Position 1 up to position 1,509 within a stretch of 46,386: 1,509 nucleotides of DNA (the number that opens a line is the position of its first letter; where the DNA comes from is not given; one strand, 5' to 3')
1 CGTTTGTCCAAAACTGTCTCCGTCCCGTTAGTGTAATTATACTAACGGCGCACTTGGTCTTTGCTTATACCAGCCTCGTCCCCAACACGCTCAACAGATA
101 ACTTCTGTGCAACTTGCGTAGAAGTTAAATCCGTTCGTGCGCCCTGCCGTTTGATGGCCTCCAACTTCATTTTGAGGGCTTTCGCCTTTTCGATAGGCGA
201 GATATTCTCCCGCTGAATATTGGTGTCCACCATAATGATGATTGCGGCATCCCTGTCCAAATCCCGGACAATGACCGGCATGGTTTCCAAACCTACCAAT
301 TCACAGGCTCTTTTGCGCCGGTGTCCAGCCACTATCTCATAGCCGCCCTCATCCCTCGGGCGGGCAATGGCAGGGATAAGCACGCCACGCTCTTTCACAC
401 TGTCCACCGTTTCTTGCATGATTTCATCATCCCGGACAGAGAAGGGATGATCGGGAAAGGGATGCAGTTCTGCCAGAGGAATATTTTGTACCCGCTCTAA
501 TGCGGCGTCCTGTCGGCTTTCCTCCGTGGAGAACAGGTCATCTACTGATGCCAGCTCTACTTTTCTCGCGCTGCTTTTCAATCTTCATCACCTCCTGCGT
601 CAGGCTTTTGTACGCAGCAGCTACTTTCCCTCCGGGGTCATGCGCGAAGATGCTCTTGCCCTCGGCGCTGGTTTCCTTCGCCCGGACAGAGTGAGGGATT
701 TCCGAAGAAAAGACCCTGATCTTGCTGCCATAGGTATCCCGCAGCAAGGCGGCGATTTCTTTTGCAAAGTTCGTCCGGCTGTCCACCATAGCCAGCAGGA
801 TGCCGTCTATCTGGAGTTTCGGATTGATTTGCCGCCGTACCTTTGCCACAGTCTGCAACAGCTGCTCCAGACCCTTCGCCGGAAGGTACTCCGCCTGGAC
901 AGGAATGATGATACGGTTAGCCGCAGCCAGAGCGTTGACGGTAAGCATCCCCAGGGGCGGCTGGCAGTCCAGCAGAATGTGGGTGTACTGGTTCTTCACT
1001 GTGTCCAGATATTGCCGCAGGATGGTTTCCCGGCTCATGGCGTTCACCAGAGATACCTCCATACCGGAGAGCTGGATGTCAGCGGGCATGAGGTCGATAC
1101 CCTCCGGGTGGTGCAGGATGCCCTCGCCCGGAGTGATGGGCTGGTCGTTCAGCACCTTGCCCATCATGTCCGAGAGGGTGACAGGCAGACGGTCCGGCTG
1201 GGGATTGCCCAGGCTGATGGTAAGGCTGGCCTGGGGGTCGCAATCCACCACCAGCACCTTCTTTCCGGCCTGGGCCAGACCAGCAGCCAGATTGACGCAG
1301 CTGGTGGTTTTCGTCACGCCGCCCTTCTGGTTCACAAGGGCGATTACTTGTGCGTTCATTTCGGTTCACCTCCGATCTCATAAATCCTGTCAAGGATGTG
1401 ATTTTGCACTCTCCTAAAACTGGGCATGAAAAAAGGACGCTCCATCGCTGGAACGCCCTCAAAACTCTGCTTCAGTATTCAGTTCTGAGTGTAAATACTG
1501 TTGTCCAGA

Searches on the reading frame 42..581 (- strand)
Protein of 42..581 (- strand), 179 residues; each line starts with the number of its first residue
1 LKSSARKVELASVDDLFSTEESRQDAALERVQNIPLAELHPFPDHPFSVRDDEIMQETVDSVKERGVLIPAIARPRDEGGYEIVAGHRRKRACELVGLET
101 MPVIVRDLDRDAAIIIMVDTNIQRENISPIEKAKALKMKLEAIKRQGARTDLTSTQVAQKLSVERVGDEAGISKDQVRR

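Call 92: search_protein_families(library=pfam, proteins=[window:42-581:-], max_evalue=0.01)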
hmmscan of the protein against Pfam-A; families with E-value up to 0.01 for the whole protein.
window:42-581:- (179 aa): 1 family
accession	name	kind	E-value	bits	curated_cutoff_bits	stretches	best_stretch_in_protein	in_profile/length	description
PF02195.25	ParB_N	-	4e-19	68.9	26.3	1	30-123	2-95/95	ParB N-terminal domain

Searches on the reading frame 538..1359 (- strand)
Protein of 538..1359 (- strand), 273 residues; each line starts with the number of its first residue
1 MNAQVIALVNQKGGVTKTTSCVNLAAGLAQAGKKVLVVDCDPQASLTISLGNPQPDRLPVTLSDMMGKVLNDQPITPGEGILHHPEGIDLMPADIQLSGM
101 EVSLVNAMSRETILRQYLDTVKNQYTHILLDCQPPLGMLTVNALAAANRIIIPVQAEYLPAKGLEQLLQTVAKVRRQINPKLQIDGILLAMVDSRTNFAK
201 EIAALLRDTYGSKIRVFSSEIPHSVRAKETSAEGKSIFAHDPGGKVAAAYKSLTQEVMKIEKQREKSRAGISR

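Call 92: search_protein_families(library=pfam, proteins=[window:538-1359:-], max_evalue=0.01)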
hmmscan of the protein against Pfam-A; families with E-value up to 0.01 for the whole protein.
window:538-1359:- (273 aa): 10 families
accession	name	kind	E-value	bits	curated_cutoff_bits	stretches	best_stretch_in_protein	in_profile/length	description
PF13614.12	AAA_31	-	8.3e-54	182.6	27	1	4-184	2-177/177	AAA domain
PF01656.29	CbiA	-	6.6e-25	87.9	25.4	1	6-237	1-125/125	CobQ/CobB/MinD/ParA nucleotide binding domain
PF00142.24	Fer4_NifH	-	2.4e-10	40.8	25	1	10-47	6-43/271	4Fe-4S iron sulfur cluster binding proteins, NifH/frxC family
PF10609.15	ParA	-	7.9e-08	32.5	27.1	1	4-257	4-245/246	NUBPL iron-transfer P-loop NTPase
PF06564.18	CBP_BcsQ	-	1.4e-07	31.8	21.3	1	5-157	3-148/234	Cellulose biosynthesis protein BcsQ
PF02374.21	ArsA_ATPase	-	6.4e-07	29.3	24.3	1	8-48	5-45/305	Anion-transporting ATPase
PF09140.17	MipZ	-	2.1e-06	27.7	20.7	1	5-47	2-45/262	ATPase MipZ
PF00448.28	SRP54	-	0.0052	16.9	22.7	0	5-41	3-38/196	SRP54-type protein, GTPase domain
PF07015.17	VirC1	-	0.0066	16.2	24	0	4-46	2-44/231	VirC1 protein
PF16575.11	CLP1_P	-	0.0075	16.5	26.6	0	17-43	7-33/188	mRNA cleavage and polyadenylation factor CLP1 P-loop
